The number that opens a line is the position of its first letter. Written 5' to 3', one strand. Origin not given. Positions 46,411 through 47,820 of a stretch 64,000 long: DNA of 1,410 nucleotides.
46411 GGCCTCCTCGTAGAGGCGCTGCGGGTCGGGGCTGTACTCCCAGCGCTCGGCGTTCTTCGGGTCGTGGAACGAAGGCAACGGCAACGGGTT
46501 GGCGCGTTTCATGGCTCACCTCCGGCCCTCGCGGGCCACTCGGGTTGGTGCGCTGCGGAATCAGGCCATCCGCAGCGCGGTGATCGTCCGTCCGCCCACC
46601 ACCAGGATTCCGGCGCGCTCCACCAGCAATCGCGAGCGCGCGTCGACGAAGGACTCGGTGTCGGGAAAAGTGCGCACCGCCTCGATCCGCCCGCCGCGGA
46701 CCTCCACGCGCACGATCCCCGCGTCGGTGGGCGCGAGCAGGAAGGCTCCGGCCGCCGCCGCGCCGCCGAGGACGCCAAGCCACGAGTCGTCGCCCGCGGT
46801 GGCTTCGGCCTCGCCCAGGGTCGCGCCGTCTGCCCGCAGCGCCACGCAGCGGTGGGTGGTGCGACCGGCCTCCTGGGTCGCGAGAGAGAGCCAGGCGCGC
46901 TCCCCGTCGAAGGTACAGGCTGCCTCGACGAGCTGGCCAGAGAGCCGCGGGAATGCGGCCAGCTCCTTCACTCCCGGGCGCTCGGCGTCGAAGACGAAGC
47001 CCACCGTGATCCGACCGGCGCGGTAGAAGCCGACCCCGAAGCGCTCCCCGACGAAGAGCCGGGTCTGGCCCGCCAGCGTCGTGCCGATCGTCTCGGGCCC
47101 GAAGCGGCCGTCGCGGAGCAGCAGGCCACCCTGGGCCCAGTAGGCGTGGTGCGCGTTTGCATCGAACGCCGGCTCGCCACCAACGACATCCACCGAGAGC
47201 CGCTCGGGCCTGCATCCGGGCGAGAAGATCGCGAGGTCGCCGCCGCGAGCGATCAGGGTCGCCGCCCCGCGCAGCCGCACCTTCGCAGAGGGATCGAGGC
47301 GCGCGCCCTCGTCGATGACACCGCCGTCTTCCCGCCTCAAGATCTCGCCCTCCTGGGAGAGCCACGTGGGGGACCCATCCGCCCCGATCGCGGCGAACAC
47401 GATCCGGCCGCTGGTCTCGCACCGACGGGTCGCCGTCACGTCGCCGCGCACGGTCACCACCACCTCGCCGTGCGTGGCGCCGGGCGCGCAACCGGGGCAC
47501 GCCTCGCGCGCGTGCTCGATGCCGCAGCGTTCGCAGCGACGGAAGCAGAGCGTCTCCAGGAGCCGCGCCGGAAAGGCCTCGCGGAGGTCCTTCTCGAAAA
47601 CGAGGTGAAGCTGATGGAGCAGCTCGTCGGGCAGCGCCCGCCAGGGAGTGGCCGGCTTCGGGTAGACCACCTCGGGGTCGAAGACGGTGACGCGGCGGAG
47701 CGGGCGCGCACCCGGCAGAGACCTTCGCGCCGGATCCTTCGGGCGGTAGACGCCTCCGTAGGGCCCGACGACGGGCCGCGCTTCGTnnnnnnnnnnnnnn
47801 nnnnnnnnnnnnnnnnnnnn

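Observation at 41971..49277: NAD-salvage operon that also encodes a MIDAS-vWA protein, a Zn-ribbon beta-rich protein and a cupin-like/HAD fusion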

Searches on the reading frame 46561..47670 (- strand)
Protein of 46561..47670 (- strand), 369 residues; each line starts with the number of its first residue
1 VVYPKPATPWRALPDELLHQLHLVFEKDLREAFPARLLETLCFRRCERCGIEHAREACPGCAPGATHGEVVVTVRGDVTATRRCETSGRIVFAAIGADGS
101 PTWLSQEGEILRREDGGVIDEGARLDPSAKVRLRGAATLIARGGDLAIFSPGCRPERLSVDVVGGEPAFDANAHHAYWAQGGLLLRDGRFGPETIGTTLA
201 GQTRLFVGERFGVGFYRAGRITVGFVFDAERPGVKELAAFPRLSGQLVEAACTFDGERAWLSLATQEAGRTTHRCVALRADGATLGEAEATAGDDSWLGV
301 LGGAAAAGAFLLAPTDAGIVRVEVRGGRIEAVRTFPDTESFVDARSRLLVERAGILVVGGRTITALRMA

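Call 6: search_protein_families(library=pfam, proteins=[window:46561-47670:-], max_evalue=0.1)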
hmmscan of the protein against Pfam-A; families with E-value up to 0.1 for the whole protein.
window:46561-47670:- (369 aa): 0 families

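Call 7: search_protein_families(library=ncbifam, proteins=[window:46561-47670:-], max_evalue=0.1)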
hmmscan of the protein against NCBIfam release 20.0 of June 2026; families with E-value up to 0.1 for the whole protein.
window:46561-47670:- (369 aa): 0 families

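Call 8: search_protein_families(library=padloc, proteins=[window:46561-47670:-], max_evalue=0.1)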
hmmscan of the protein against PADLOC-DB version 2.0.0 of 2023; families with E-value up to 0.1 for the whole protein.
window:46561-47670:- (369 aa): 0 families

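Call 9: search_protein_families(library=phrogs, proteins=[window:46561-47670:-], max_evalue=0.1)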
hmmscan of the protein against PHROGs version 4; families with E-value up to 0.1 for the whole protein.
window:46561-47670:- (369 aa): 0 families

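Call 13: search_solved_structures(query=window:46561-47670:-, max_evalue=1, show_alignments=2)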
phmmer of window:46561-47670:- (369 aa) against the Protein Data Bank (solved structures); distinct sequences matched with E-value up to 1: 0.

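Call 29: find_homologous_proteins(query=window:46561-47670:-)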
Query window:46561-47670:- (369 aa): 32 proteins with E <= 0.001 among 8000 candidates.
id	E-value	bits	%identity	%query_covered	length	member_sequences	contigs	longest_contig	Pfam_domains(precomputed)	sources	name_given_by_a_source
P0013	1.0e-241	819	100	100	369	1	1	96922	-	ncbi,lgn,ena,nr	ncbi:MAG: hypothetical protein EXR72_00915 [Myxococcales bacterium]|nr:hypothetical protein [Myxococ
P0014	6.6e-113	395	53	100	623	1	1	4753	-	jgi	jgi:hypothetical protein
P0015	3.9e-110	386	53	99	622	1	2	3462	-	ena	-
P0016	1.1e-109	385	52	99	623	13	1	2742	-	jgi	jgi:hypothetical protein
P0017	3.2e-109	383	52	99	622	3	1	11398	-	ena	-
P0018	1.8e-108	381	53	99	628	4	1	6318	-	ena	-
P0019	7.0e-107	375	53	99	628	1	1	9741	-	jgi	jgi:hypothetical protein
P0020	3.1e-106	373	53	99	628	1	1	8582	-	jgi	jgi:hypothetical protein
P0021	3.1e-105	370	53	99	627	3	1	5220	-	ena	-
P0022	1.5e-104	368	52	99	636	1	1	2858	-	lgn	-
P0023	5.8e-102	359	50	100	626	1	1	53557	-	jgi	jgi:tRNA A-37 threonylcarbamoyl transferase component Bud32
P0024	3.1e-100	354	49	99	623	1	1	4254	-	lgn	-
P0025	1.9e-99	351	50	99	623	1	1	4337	-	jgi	-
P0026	1.0e-98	349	49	100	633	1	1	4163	-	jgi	jgi:hypothetical protein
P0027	2.3e-97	344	49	100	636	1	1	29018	-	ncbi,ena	-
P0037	4.2e-78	281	43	99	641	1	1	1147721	-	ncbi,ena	-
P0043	6.8e-41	158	38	93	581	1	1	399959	-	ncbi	-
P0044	2.9e-36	143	35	96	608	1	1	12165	PF00069.32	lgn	-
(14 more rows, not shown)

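Call 30: find_encoding_contigs(protein=P0023, flank=8000, max_places=1)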
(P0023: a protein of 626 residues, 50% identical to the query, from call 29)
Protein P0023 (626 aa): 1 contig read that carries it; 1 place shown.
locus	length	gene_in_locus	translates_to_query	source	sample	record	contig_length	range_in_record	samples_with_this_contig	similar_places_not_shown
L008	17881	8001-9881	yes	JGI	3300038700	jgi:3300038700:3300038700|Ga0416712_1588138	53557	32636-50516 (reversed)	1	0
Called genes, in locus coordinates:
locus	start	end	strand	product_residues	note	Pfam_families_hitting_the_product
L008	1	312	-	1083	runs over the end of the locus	PF12705:PDDEXK_1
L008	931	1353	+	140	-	PF12728:HTH_17 (weak)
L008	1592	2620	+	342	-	-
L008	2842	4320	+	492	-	PF17767:NAPRTase_N, PF02749:QRPTase_N (faint), PF17956:NAPRTase_C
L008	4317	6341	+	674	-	PF00795:CN_hydrolase, PF02540:NAD_synthase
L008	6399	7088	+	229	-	PF00293:NUDIX, PF19368:WHD_AraR, PF21906:WHD_NrtR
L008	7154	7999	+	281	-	PF13672:PP2C_2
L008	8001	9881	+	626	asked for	-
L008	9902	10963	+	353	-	-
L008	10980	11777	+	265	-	-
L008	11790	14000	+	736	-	PF00891:Methyltransf_2 (weak), PF05175:MTS (weak), PF08241:Methyltransf_11, PF08242:Methyltransf_12, PF13649:Methyltransf_25, PF13847:Methyltransf_31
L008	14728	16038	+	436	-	-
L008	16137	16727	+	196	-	-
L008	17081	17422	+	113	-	-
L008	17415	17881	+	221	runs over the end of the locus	-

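Call 31: find_encoding_contigs(protein=P0037, flank=8000, max_places=1)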
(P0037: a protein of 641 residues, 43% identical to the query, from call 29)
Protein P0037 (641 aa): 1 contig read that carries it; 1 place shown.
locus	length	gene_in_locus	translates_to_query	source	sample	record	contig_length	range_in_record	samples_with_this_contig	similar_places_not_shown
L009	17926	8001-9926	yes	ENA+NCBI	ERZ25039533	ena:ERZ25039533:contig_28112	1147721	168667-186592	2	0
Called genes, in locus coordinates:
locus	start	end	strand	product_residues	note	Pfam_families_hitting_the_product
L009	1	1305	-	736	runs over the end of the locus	-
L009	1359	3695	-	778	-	PF14742:GDE_N_bis, PF06202:GDE_C, PF22422:MGH1-like_GH, PF01204:Trehalase (weak)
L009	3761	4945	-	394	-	PF00356:LacI, PF00532:Peripla_BP_1, PF13407:Peripla_BP_4 (weak), PF13377:Peripla_BP_3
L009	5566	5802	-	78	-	-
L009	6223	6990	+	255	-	PF00293:NUDIX, PF19368:WHD_AraR, PF21906:WHD_NrtR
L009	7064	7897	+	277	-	PF13672:PP2C_2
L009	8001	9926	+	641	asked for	-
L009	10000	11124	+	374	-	-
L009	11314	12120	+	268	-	-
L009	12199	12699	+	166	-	PF12867:DinB_2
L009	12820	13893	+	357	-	PF08220:HTH_DeoR (faint), PF01628:HrcA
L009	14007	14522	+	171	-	PF01025:GrpE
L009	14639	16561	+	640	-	PF00012:HSP70, PF06723:MreB_Mbl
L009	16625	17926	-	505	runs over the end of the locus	PF13529:Peptidase_C39_2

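Call 55: search_protein_families(library=padloc, proteins=[L008:7154-7999:+, L008:8001-9881:+, L008:10980-11777:+, L008:9902-10963:+, L009:7064-7897:+, L009:8001-9926:+, L009:11314-12120:+], max_evalue=1)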
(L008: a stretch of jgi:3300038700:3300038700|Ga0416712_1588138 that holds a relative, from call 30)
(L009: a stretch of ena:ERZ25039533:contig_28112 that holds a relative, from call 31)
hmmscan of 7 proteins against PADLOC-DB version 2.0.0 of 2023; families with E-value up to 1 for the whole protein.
L008:7154-7999:+ (281 aa): 0 families

L008:8001-9881:+ (626 aa): 2 families
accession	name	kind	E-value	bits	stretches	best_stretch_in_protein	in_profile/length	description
PDLC04053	PD-T4-6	-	0.0087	13.5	1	97-161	87-148/311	-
PDLC03921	MkoA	-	0.015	10.9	1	120-170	584-636/1607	-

L008:10980-11777:+ (265 aa): 0 families

L008:9902-10963:+ (353 aa): 0 families

L009:7064-7897:+ (277 aa): 1 family
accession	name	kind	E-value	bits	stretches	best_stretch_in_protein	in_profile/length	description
PDLC04239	PDC-M01A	-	0.038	10.5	1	141-199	155-212/552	-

L009:8001-9926:+ (641 aa): 2 families
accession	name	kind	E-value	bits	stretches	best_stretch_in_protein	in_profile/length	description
PDLC03921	MkoA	-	0.0031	13.2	1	131-182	583-636/1607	-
PDLC04056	PD-T4-6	-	0.059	10.5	1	131-177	103-149/415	-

L009:11314-12120:+ (268 aa): 0 families

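Call 56: search_protein_families(library=pfam, proteins=[L008:7154-7999:+, L008:8001-9881:+, L008:6399-7088:+, L009:8001-9926:+, P0044, P0043, L008:11790-14000:+], max_evalue=1)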
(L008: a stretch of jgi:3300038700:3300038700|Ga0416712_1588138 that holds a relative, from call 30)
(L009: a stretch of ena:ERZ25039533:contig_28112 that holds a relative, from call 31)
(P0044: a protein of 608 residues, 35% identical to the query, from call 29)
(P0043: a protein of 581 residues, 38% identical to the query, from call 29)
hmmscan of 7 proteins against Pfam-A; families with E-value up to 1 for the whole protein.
L008:7154-7999:+ (281 aa): 2 families
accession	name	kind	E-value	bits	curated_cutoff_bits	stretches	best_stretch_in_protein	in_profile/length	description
PF13672.11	PP2C_2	-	3.5e-22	79.4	24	1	33-216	2-176/209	Protein phosphatase 2C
PF07228.17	SpoIIE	-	6.3e-05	23.4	25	2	197-276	118-191/192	Stage II sporulation protein E (SpoIIE)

L008:8001-9881:+ (626 aa): 0 families

L008:6399-7088:+ (229 aa): 5 families
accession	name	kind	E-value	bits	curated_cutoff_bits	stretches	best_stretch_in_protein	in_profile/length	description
PF21906.2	NrtR_WHD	-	4.1e-28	97.7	27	1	152-212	1-61/61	NrtR DNA-binding winged helix domain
PF00293.34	NUDIX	-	1.3e-21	77.5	21.1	1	12-132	4-128/134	NUDIX domain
PF19368.5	AraR_C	-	1.6e-11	44.7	23.8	1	148-223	1-77/82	AraR C-terminal winged HTH domain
PF22327.2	Nudt16-like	-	0.0021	18.4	27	1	38-71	31-65/161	U8 snoRNA-decapping enzyme-like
PF14815.12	NUDIX_4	-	0.064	13.5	35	1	18-72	2-54/113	NUDIX domain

L009:8001-9926:+ (641 aa): 3 families
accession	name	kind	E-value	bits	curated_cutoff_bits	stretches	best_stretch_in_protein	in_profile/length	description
PF01163.29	RIO1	-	0.06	13.4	22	1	144-177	113-147/187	RIO domain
PF06906.16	DUF1272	-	0.11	13.1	25.3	1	306-330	26-50/57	Protein of unknown function (DUF1272)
PF00069.31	Pkinase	-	0.39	10.5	31.7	1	131-238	94-198/263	Protein kinase domain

P0044 (608 aa): 5 families
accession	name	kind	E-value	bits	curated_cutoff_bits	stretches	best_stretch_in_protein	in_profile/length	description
PF00069.31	Pkinase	-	2.1e-06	27.8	31.7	1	101-219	85-200/263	Protein kinase domain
PF19974.5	TCAD9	-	2.5e-05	24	40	1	122-163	284-324/429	Ternary complex associated domain 9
PF10707.15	YrbL-PhoP_reg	-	0.011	15.9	31.5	1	15-151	2-138/185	PhoP regulatory network protein YrbL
PF01163.29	RIO1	-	0.014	15.4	22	1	121-160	109-148/187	RIO domain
PF06293.20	Kdo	-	0.089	12.7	21.3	1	92-161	96-167/207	Lipopolysaccharide kinase (Kdo/WaaP) family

P0043 (581 aa): 3 families
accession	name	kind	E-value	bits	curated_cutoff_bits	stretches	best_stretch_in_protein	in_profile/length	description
PF19974.5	TCAD9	-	0.00014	21.7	40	1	121-156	295-330/429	Ternary complex associated domain 9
PF10707.15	YrbL-PhoP_reg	-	0.11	12.6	31.5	0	91-137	91-137/185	PhoP regulatory network protein YrbL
PF22864.1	ArgL-like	-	0.22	12.1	28.2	1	274-285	14-25/31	ArgL-like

L008:11790-14000:+ (736 aa): 10 families
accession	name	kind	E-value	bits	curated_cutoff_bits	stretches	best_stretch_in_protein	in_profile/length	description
PF08241.18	Methyltransf_11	-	1.7e-14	54.6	21.2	1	46-148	2-95/95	Methyltransferase domain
PF13649.12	Methyltransf_25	-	3.7e-14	53.6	27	1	44-119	1-78/97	Methyltransferase domain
PF13847.12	Methyltransf_31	-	1.1e-10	41.9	27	1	43-152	6-113/145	Methyltransferase domain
PF08242.18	Methyltransf_12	-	2.6e-09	38.1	30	1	46-145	2-97/98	Methyltransferase domain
PF00891.24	Methyltransf_2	-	1e-06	28.7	22.3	1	24-165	46-181/210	O-methyltransferase domain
PF05175.20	MTS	-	1e-05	25.7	23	1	41-148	32-138/170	Methyltransferase small domain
PF02390.23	Methyltransf_4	-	0.00044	20.2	24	1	44-109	5-76/173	Putative methyltransferase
PF13489.12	Methyltransf_23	-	0.0092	16.2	27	1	22-151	4-119/164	Methyltransferase domain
PF01209.24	Ubie_methyltran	-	0.11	12.3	20.1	1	43-152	50-155/233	ubiE/COQ5 methyltransferase family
PF06325.19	PrmA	-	0.14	12.1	22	1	44-86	165-206/296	Ribosomal protein L11 methyltransferase (PrmA)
